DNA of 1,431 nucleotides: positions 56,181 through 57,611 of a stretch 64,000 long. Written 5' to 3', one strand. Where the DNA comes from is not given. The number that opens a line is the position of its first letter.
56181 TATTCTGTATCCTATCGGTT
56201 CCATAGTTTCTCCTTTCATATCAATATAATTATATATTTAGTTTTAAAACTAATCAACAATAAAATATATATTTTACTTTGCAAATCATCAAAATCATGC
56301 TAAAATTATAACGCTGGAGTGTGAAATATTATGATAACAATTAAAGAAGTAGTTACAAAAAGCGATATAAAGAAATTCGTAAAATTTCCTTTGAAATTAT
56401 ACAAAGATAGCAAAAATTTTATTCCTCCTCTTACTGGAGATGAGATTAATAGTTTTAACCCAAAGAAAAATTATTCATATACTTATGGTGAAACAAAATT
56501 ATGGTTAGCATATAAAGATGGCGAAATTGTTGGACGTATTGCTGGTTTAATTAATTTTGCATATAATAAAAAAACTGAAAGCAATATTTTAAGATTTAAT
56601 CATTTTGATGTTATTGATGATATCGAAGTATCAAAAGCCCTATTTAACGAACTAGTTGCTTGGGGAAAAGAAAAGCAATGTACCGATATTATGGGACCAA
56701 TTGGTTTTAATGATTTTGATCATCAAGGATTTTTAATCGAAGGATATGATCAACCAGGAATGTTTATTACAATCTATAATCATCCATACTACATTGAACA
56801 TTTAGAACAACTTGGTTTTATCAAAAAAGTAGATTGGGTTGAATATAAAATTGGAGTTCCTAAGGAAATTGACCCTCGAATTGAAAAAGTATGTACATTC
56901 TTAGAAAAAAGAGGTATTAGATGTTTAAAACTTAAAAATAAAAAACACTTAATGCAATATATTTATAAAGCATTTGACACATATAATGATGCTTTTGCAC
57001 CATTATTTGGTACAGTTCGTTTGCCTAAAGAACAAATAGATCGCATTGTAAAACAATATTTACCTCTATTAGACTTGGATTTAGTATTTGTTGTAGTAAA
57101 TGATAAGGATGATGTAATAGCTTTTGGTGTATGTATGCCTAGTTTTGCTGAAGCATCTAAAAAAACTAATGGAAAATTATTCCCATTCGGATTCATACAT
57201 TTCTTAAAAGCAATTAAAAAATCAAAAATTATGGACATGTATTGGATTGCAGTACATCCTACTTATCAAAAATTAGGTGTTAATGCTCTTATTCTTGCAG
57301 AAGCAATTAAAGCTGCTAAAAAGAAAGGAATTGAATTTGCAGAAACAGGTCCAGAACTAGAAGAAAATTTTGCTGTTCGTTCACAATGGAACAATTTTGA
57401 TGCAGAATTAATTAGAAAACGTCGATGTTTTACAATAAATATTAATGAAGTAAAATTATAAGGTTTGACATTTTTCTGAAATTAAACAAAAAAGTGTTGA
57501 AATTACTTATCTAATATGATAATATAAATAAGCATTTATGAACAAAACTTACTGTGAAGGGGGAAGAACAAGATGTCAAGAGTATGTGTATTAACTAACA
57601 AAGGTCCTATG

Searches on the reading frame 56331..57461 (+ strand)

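Call 50: search_protein_families(library=pfam, proteins=[window:56331-57461:+], max_evalue=0.0001)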
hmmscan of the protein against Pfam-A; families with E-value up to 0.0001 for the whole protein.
window:56331-57461:+ (376 aa): 2 families
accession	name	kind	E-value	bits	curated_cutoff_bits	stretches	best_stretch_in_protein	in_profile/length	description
PF00583.31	Acetyltransf_1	-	2.9e-08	34.4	20.7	0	252-336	34-95/116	Acetyltransferase (GNAT) family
PF13508.13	Acetyltransf_7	-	2.2e-06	28.4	27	0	284-337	15-65/84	Acetyltransferase (GNAT) domain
